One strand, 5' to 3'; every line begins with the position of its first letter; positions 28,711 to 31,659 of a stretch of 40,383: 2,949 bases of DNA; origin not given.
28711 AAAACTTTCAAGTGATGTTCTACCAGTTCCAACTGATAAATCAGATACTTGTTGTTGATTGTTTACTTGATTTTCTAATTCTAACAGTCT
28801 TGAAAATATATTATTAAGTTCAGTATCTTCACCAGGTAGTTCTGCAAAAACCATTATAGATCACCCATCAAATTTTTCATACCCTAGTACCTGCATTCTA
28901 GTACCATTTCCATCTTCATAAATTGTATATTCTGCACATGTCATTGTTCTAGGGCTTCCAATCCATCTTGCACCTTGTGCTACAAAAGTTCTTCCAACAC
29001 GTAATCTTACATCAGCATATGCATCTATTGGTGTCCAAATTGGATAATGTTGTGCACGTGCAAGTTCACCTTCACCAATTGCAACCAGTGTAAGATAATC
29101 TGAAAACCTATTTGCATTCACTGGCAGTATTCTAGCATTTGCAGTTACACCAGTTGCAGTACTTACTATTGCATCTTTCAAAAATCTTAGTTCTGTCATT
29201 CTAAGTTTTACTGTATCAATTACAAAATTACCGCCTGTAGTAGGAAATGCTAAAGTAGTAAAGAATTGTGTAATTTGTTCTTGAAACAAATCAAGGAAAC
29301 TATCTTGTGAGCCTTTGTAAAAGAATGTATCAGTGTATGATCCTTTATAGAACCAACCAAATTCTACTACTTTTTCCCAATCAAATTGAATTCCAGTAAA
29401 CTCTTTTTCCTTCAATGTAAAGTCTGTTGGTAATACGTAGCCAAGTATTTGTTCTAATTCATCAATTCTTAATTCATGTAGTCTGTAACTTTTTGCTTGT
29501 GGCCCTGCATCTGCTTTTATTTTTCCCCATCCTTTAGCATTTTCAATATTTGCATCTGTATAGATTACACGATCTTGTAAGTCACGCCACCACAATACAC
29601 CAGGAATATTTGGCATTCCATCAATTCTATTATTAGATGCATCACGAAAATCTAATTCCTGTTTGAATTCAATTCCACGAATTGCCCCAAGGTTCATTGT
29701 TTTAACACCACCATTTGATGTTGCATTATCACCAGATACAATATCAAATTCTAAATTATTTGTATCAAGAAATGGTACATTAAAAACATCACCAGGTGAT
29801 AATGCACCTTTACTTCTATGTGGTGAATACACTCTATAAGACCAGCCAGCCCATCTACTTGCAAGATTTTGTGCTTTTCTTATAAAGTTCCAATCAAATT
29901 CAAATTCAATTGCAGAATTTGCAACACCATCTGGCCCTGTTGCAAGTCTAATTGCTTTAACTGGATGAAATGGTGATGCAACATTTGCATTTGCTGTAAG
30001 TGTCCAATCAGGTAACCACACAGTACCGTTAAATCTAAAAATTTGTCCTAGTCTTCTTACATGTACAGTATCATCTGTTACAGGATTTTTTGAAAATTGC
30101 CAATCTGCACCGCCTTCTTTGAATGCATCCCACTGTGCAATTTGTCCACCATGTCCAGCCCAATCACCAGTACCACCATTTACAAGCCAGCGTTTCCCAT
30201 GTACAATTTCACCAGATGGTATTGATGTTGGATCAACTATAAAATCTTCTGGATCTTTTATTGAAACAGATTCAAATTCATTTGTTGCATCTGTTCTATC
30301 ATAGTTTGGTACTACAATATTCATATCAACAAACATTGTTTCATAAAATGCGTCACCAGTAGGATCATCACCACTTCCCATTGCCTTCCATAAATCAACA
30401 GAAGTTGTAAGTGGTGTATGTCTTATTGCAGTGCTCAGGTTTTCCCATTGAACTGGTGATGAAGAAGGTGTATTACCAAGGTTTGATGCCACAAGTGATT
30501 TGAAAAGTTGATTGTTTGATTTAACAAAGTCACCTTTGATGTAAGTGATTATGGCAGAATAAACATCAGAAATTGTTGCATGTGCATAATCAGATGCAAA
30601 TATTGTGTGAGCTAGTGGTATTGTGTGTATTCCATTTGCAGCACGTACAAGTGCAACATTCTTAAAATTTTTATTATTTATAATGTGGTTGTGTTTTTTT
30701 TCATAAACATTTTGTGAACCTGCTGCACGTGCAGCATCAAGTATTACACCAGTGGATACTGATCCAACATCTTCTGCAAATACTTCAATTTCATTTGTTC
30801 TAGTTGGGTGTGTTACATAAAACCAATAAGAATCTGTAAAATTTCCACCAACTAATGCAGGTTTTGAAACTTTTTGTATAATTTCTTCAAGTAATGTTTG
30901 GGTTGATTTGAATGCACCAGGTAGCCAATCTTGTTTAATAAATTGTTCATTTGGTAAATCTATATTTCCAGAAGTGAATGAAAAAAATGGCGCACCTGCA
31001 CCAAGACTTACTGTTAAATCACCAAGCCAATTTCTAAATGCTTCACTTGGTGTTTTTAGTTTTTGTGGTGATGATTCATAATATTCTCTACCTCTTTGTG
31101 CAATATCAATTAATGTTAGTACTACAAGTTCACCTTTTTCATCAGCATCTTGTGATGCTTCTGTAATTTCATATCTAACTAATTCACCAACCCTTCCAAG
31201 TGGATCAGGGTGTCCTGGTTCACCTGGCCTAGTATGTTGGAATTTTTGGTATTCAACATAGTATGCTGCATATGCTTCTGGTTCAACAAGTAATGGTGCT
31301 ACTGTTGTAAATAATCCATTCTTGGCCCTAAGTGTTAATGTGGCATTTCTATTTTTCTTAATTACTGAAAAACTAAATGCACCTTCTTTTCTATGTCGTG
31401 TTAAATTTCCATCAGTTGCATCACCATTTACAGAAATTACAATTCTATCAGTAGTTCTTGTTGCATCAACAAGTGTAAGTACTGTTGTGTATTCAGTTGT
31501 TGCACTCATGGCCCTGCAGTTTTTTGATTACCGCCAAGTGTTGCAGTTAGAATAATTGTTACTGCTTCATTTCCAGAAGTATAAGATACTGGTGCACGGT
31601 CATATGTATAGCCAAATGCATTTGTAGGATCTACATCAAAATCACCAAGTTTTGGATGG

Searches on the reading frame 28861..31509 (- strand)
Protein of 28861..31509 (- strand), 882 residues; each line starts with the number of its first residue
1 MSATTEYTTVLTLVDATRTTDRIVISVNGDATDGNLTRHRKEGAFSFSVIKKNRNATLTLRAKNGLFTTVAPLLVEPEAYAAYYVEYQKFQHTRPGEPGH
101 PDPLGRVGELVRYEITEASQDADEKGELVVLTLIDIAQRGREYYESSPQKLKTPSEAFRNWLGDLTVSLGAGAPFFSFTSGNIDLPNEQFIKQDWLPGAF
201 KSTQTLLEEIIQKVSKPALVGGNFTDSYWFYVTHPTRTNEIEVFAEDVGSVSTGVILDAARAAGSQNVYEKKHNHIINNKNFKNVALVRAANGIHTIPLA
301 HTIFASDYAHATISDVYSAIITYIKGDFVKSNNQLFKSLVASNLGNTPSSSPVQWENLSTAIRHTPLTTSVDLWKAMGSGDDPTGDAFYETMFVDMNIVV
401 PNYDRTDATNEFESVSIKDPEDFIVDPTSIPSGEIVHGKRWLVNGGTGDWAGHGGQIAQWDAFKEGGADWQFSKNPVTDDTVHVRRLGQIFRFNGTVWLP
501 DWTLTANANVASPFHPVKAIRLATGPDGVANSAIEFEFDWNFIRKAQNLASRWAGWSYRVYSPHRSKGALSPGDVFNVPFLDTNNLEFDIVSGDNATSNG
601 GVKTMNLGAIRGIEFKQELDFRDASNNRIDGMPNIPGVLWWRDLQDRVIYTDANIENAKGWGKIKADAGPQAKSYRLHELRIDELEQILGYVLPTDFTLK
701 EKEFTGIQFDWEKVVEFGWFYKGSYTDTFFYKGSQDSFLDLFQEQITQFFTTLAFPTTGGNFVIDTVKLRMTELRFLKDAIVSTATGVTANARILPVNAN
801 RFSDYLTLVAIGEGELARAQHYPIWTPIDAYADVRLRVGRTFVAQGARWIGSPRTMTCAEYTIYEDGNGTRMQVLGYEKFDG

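Call 4: search_protein_families(library=pfam, proteins=[window:28861-31509:-], max_evalue=0.1)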
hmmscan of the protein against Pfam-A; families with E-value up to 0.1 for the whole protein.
window:28861-31509:- (882 aa): 2 families
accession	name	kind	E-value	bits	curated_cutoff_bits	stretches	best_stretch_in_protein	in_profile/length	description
PF10983.13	DUF2793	-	0.00011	22.4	27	1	430-498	23-86/87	Protein of unknown function (DUF2793)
PF02839.19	CBM_5_12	-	0.015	15.8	26.2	0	317-352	2-40/44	Carbohydrate-binding module family 5/12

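Call 5: search_protein_families(library=phrogs, proteins=[window:28861-31509:-], max_evalue=0.1)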
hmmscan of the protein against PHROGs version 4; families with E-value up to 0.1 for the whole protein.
window:28861-31509:- (882 aa): 3 families
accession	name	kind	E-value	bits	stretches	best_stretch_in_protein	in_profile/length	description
phrog_5363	-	unknown function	0.0005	21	1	436-506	56-121/245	-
phrog_14646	-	unknown function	0.0015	19.8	1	317-361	55-99/172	-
phrog_15388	-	unknown function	0.01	16.2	1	429-528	44-132/345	-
